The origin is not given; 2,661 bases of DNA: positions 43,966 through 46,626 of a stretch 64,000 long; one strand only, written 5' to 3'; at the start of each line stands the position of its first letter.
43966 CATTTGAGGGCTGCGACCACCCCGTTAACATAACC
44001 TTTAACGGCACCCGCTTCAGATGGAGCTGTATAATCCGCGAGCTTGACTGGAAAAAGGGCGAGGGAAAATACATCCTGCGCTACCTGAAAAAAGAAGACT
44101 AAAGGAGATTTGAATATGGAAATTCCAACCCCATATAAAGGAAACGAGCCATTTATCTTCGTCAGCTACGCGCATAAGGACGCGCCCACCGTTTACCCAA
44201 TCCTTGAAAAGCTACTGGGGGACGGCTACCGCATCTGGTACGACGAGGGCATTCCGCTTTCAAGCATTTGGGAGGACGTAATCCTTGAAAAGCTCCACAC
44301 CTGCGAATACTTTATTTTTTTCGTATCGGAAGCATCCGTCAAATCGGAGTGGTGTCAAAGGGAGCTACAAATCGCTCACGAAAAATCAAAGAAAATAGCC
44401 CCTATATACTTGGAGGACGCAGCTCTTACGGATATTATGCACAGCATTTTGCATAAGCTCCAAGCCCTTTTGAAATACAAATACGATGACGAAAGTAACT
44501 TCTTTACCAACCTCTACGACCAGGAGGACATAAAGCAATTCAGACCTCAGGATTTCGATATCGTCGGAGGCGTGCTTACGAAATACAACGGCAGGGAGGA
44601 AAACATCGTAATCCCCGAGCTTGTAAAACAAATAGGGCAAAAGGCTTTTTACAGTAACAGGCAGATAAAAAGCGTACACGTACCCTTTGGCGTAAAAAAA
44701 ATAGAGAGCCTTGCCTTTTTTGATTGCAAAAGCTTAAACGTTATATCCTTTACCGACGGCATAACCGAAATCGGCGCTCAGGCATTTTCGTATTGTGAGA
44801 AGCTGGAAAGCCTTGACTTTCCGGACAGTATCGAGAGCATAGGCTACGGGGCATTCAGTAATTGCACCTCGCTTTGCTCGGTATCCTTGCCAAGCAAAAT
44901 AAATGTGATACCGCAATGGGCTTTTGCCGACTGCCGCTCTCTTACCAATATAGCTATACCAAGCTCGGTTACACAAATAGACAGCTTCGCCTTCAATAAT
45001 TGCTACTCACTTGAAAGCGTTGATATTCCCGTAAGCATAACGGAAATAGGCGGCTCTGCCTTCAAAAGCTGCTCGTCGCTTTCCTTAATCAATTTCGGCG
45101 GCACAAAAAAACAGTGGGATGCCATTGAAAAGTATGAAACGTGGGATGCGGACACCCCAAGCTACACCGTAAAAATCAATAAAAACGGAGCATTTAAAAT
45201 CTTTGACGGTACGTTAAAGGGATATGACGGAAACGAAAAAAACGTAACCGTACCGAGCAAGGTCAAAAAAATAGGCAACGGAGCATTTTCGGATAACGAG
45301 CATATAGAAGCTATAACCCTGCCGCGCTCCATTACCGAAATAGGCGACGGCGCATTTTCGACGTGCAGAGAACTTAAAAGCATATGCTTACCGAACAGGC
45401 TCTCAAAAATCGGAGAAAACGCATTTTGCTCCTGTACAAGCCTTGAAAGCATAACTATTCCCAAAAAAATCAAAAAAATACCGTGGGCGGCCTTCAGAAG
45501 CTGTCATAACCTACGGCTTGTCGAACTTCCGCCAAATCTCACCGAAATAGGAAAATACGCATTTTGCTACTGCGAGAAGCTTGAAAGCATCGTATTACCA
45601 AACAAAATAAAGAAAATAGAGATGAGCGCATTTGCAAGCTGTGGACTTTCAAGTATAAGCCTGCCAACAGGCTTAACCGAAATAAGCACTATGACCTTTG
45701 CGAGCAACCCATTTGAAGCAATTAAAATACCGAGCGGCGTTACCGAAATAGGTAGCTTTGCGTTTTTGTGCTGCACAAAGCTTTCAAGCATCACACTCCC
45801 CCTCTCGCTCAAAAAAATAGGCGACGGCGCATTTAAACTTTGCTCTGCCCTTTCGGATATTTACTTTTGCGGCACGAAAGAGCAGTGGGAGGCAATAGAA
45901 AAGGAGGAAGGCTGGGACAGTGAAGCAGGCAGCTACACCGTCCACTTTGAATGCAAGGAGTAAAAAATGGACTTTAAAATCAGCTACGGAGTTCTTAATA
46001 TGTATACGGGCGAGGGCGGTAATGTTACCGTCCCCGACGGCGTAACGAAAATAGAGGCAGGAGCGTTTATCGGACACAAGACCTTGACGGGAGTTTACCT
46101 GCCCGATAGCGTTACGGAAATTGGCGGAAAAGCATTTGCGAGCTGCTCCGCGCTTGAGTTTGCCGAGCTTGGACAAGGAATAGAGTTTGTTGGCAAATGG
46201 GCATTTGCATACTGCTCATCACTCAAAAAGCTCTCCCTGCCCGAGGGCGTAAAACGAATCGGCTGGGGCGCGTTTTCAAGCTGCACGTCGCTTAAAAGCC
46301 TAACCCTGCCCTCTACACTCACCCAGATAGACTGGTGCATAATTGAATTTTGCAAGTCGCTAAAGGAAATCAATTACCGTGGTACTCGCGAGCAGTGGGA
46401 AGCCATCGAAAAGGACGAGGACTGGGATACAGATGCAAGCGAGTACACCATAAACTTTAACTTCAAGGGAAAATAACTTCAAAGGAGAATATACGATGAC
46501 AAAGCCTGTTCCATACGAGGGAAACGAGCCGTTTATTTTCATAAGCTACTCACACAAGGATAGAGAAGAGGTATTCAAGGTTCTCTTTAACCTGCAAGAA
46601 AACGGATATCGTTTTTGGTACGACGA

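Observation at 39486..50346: Eight-gene cytoplasmic TIR / BspA-type LRR / FtsK-motor operon: candidate undescribed immune-like system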

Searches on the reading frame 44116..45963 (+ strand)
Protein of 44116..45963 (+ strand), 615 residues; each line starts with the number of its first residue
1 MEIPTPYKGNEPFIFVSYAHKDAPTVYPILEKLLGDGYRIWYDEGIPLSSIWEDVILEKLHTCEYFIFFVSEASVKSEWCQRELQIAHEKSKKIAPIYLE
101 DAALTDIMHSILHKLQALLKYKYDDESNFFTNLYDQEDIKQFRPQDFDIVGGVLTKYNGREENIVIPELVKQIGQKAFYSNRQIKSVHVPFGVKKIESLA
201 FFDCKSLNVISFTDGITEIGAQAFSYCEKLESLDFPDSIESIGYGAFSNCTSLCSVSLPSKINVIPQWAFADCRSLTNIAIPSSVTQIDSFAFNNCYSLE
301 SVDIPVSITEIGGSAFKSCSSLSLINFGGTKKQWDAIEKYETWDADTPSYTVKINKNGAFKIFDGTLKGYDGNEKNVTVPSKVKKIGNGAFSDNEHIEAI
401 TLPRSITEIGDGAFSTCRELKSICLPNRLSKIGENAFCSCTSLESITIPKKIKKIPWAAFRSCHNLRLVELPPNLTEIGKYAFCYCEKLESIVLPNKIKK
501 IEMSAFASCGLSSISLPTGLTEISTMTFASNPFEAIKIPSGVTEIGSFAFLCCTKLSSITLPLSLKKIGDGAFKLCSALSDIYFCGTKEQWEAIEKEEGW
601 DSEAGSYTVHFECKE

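Call 3: search_protein_families(library=pfam, proteins=[window:44116-45963:+], max_evalue=0.01)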
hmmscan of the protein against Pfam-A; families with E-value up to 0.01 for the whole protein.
window:44116-45963:+ (615 aa): 6 families
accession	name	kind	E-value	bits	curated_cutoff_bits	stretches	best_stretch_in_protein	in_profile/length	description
PF13306.12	LRR_5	-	1.3e-113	374.6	27.7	4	374-489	13-126/127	BspA type Leucine rich repeat region (6 copies)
PF13676.11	TIR_2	-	2.6e-19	70.3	28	1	14-103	1-94/122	TIR domain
PF13855.12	LRR_8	-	6.9e-18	64.6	27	0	405-447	12-55/61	Leucine rich repeat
PF23622.1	LRR_At1g61320_AtMIF1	-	0.0023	17.8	26.9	0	438-531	125-217/384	At1g61320/AtMIF1, LRR domain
PF23952.1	LRR_EndoS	-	0.0033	18.1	27.9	0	238-304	46-113/116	Endo-beta-N-acetylglucosaminidase EndoS LRR domain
PF01582.25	TIR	-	0.0061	16.8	21.3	0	36-92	28-85/179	TIR domain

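Call 4: search_protein_families(library=padloc, proteins=[window:44116-45963:+], max_evalue=0.01)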
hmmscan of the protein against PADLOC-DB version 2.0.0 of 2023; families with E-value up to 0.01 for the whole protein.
window:44116-45963:+ (615 aa): 11 families
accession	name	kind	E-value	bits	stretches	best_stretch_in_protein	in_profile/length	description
PDLC00436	ThsB1|ThsB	-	2.6e-07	28.3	1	13-101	37-132/183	TIR-like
PDLC05062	PDC-S66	-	7.4e-07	26.9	1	14-98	151-241/282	-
PDLC00425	ThsB1|ThsB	-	8.7e-07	26.4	1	53-104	301-351/389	TIR-like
PDLC00419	ThsB1|ThsB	-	9.4e-07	26.8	1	11-90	27-111/165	TIR-like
PDLC00423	ThsB1|ThsB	-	0.00011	19.9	1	12-90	36-120/190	TIR-like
PDLC02421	Aga_TIR-PNTD1-PNTD2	-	0.00071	16.8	1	14-94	6-89/430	Class I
PDLC00426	ThsB1|ThsB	-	0.001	16.5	1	50-97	284-331/352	TIR-like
PDLC00418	ThsB1|ThsB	-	0.0023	15.8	0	52-106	53-107/155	TIR-like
PDLC02012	SAVED5--SAVED_TIR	-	0.0039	14.3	1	4-90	4-94/404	-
PDLC03015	TIR-NLR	-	0.0063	13.2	1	52-88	42-78/824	-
PDLC00437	ThsB1|ThsB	-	0.008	14.2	0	54-99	31-76/129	TIR-like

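Call 36: find_homologous_proteins(query=window:44116-45963:+, max_evalue=1e-10)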
Query window:44116-45963:+ (615 aa): 5323 proteins with E <= 1e-10 among 8000 candidates; the best 120 are listed.
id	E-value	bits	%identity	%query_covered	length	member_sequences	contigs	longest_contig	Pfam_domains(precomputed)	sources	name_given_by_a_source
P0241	4.4e-151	523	31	74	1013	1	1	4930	PF13306.13,PF13855.13,PF23952.2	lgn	-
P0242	1.6e-145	504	36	67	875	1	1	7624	PF13306.13,PF00207.29,PF13855.13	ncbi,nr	ncbi:MAG: leucine-rich repeat domain-containing protein, partial [Clostridia bacterium]|nr:leucine-r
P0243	2.6e-135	471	33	94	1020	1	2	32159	PF13306.13,PF05725.19,PF13676.12,PF13855.13,PF23952.2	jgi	-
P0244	1.8e-132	461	36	65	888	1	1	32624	PF13306.13,PF12799.14,PF13855.13,PF21711.4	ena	-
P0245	9.4e-130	452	33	68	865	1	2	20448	PF24565.2,PF07714.24,PF00069.32,PF13306.13,PF03109.23,PF05725.19,PF13855.13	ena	-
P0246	2.4e-127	444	38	69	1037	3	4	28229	PF13306.13,PF05725.19,PF13855.13,PF23952.2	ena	-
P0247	4.3e-127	444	33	74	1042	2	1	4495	PF13306.13,PF00404.25,PF12799.14,PF13855.13,PF23952.2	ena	-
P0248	3.8e-126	440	32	69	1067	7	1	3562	PF13306.13,PF13855.13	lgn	-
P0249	1.5e-124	435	35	71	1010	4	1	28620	PF09479.17,PF13306.13,PF18998.7,PF13855.13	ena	-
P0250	5.3e-124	433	35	71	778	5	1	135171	PF13306.13,PF05725.19,PF13855.13,PF23952.2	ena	-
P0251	5.3e-124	433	33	71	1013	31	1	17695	PF13306.13,PF13855.13,PF23952.2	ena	-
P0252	7.2e-124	433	38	45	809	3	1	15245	PF13306.13,PF00207.29,PF13676.12,PF13855.13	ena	-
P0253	8.6e-123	429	34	68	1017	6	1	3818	PF13306.13,PF05725.19,PF12799.14,PF13855.13,PF23952.2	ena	-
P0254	4.0e-121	424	32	63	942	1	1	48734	PF13306.13,PF05725.19,PF12799.14,PF13676.12,PF13855.13,PF23952.2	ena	-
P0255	5.2e-121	423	31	70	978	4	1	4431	PF13306.13,PF05725.19,PF12799.14,PF13855.13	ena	-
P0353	1.6e-96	343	29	81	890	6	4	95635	PF13306.13,PF12799.14,PF13676.12,PF13855.13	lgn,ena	-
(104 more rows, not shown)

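Call 37: find_encoding_contigs(protein=P0243, flank=10000, max_places=1)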
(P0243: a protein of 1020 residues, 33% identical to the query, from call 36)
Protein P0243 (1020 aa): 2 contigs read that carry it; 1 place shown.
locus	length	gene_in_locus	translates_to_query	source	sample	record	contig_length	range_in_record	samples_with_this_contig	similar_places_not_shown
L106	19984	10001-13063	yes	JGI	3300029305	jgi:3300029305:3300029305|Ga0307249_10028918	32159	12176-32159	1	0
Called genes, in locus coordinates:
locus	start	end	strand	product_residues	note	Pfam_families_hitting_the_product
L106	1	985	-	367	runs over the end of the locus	PF07261:DnaB_2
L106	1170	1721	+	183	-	PF04542:Sigma70_r2, PF08281:Sigma70_r4_2, PF04545:Sigma70_r4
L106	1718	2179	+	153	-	-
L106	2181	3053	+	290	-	-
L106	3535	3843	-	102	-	-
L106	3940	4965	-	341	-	-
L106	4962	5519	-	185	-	PF04542:Sigma70_r2, PF08281:Sigma70_r4_2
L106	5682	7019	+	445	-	PF00209:SNF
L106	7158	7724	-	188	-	PF19701:DUF6199 (weak)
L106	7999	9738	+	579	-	PF13306:LRR_5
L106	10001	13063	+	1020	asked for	PF13676:TIR_2, PF13306:LRR_5, PF05725:FNIP (faint), PF13855:LRR_8 (faint), PF23952:LRR_EndoS (faint), PF13306:LRR_5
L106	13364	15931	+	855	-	PF02837:Glyco_hydro_2_N, PF22666:Glyco_hydro_2_N2, PF02836:Glyco_hydro_2_C, PF02929:Bgal_small_N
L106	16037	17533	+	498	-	PF01087:GalP_UDP_transf, PF02744:GalP_UDP_tr_C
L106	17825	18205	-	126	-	PF02661:Fic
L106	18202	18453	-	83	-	PF02604:PhdYeFM_antitox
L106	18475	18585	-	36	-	-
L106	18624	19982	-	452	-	PF19407:DUF5979 (faint), PF05738:Cna_B, PF24547:DUF7601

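Call 38: find_encoding_contigs(protein=P0254, flank=10000, max_places=1)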
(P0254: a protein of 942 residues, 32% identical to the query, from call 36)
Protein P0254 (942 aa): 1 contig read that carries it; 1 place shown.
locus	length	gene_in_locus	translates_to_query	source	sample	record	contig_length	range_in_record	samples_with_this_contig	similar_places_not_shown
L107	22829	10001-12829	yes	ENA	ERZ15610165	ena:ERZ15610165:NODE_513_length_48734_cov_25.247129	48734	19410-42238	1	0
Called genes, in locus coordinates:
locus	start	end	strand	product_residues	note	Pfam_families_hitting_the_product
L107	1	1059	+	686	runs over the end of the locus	-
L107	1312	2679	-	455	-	PF02878:PGM_PMM_I, PF02879:PGM_PMM_II, PF02880:PGM_PMM_III, PF00408:PGM_PMM_IV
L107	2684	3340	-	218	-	PF00132:Hexapep (faint), PF25084:LbH_EIF2B, PF25087:GMPPB_C (weak)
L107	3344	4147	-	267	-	PF01182:Glucosamine_iso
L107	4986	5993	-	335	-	PF00106:adh_short (weak), PF01073:3Beta_HSD, PF01370:Epimerase, PF02719:Polysacc_synt_2, PF04321:RmlD_sub_bind, PF08659:KR (weak), PF13460:NAD_binding_10 (weak), PF16363:GDP_Man_Dehyd, +1 more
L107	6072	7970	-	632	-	PF13727:CoA_binding_3, PF01073:3Beta_HSD, PF01370:Epimerase, PF02719:Polysacc_synt_2, PF04321:RmlD_sub_bind, PF07993:NAD_binding_4 (faint), PF16363:GDP_Man_Dehyd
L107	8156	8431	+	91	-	PF12116:SpoIIID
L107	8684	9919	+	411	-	PF00155:Aminotran_1_2, PF01041:DegT_DnrJ_EryC1, PF01053:Cys_Met_Meta_PP (weak)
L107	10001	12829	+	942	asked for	PF05725:FNIP (faint), PF13306:LRR_5, PF13855:LRR_8 (faint), PF23952:LRR_EndoS (faint), PF12799:LRR_4 (faint), PF13306:LRR_5, PF13676:TIR_2, PF13306:LRR_5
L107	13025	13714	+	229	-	PF00072:Response_reg, PF23198:PDE8A_N (faint), PF00486:Trans_reg_C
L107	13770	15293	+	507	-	PF00672:HAMP, PF00512:HisKA, PF02518:HATPase_c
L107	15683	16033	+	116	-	-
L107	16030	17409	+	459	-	PF00089:Trypsin, PF13365:Trypsin_2, PF00595:PDZ (weak), PF13180:PDZ_2, PF17820:PDZ_6 (weak)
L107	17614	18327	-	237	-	PF02146:SIR2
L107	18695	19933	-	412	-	PF03977:OAD_beta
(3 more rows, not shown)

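Call 39: find_encoding_contigs(protein=P0353, flank=10000, max_places=1)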
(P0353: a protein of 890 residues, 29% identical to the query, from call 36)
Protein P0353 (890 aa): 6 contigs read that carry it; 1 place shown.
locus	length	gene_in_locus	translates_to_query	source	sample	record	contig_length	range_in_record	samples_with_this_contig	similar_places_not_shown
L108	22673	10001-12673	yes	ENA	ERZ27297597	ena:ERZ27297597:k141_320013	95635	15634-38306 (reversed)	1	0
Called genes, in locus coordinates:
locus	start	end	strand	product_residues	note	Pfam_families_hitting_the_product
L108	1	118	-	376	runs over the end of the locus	PF16125:DUF4837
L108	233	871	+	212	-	PF01596:Methyltransf_3, PF01135:PCMT (weak), PF03602:Cons_hypoth95 (faint), PF13578:Methyltransf_24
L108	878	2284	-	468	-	PF00753:Lactamase_B, PF23023:Anti-Pycsar_Apyc1 (weak), PF12706:Lactamase_B_2 (weak), PF16661:Lactamase_B_6, PF10996:Beta-Casp, PF07521:RMMBL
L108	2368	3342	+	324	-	PF06888:Put_Phosphatase (faint), PF12710:HAD (weak)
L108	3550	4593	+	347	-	PF13306:LRR_5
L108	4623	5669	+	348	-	-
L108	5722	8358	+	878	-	PF13181:TPR_8 (faint), PF00515:TPR_1 (faint), PF07719:TPR_2 (faint), PF13414:TPR_11 (faint), PF13424:TPR_12 (weak), PF08238:Sel1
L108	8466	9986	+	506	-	PF13306:LRR_5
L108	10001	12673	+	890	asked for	PF13676:TIR_2, PF12799:LRR_4 (faint), PF13306:LRR_5, PF13855:LRR_8 (faint), PF13306:LRR_5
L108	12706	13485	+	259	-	PF08937:ThsB_TIR (faint), PF13676:TIR_2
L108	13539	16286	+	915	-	-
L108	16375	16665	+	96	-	PF02026:RyR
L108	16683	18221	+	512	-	PF13306:LRR_5, PF13855:LRR_8 (faint), PF13306:LRR_5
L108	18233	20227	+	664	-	PF13306:LRR_5, PF13855:LRR_8 (faint), PF13306:LRR_5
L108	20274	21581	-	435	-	PF08245:Mur_ligase_M, PF02875:Mur_ligase_C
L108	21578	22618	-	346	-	-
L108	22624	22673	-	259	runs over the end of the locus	-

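Call 41: search_protein_families(library=pfam, proteins=[L108:13539-16286:+, L108:4623-5669:+, L108:12706-13485:+, L106:7999-9738:+], max_evalue=0.01)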
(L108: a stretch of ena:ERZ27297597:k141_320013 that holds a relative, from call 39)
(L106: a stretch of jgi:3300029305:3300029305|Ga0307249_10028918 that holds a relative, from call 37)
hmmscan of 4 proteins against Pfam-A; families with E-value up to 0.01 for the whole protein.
L108:13539-16286:+ (915 aa): 0 families

L108:4623-5669:+ (348 aa): 0 families

L108:12706-13485:+ (259 aa): 2 families
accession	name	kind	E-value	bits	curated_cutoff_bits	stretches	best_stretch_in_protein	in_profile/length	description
PF13676.11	TIR_2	-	2.8e-16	60.6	28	2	8-88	1-77/122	TIR domain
PF08937.16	ThsB_TIR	-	2.1e-05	25.3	21.2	1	9-90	1-87/100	Thoeris protein ThsB, TIR-like domain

L106:7999-9738:+ (579 aa): 1 family
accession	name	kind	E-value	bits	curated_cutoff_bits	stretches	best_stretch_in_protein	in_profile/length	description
PF13306.12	LRR_5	-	1.9e-20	73.5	27.7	1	441-543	3-103/127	BspA type Leucine rich repeat region (6 copies)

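Call 75: search_protein_families(library=ncbifam, proteins=[window:44116-45963:+], max_evalue=0.001)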
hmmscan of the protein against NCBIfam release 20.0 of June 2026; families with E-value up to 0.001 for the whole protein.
window:44116-45963:+ (615 aa): 3 families
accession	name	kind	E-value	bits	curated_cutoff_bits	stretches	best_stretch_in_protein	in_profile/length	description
NF047961.1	adhesin_HupY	equivalog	3.6e-49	167.7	1250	4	375-508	189-320/978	leucine-rich repeat adhesin HupY/LrrG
NF045861.1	glide_Gli349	exception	8.7e-27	92.3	1750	3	120-254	2615-2750/3169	gliding machinery surface structure protein Gli349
NF042941.1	Retron_TIR_antiphage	equivalog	0.00013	20.9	600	1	14-103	342-437/464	TIR domain-containing anti-phage reverse transcriptase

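Call 76: search_protein_families(library=phrogs, proteins=[window:44116-45963:+], max_evalue=0.001)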
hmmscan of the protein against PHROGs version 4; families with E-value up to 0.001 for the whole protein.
window:44116-45963:+ (615 aa): 4 families
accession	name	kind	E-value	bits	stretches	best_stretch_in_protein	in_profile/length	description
phrog_35892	-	unknown function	4.8e-70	237.4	3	169-333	541-705/1181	-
phrog_18805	-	unknown function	3.8e-69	234.7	4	459-607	274-428/457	-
phrog_22483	-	unknown function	0.00029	21.1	0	475-541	181-246/306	-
phrog_15646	-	unknown function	0.00081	20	0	14-85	162-235/293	-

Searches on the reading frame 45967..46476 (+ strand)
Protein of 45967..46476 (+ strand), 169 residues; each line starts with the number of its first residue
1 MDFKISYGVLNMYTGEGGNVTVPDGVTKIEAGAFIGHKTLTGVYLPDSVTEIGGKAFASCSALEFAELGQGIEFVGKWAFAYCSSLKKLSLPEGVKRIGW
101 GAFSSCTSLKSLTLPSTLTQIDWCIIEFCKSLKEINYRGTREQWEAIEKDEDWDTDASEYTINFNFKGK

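Call 3: search_protein_families(library=pfam, proteins=[window:45967-46476:+], max_evalue=0.01)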
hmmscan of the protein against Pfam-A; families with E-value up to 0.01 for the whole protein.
window:45967-46476:+ (169 aa): 2 families
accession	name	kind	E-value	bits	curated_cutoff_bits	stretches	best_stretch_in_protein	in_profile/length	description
PF13306.12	LRR_5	-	3.5e-26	92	27.7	1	19-133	15-127/127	BspA type Leucine rich repeat region (6 copies)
PF13855.12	LRR_8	-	0.00021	21.4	27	0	72-116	13-58/61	Leucine rich repeat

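Call 4: search_protein_families(library=padloc, proteins=[window:45967-46476:+], max_evalue=0.01)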
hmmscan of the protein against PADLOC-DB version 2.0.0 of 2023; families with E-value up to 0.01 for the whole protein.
window:45967-46476:+ (169 aa): 0 families

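Call 75: search_protein_families(library=ncbifam, proteins=[window:45967-46476:+], max_evalue=0.001)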
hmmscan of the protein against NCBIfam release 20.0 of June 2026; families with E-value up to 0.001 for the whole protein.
window:45967-46476:+ (169 aa): 2 families
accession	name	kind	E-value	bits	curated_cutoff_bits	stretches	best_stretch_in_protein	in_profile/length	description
NF047961.1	adhesin_HupY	equivalog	7.8e-12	44.1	1250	1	19-105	190-275/978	leucine-rich repeat adhesin HupY/LrrG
NF045861.1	glide_Gli349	exception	3.3e-07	27.3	1750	0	75-121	2691-2736/3169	gliding machinery surface structure protein Gli349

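Call 76: search_protein_families(library=phrogs, proteins=[window:45967-46476:+], max_evalue=0.001)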
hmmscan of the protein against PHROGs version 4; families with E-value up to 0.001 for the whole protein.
window:45967-46476:+ (169 aa): 2 families
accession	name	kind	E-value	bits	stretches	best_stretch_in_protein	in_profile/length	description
phrog_18805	-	unknown function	1.6e-26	94.2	1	20-161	284-429/457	-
phrog_35892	-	unknown function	4.1e-20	72.1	1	18-141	125-247/1181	-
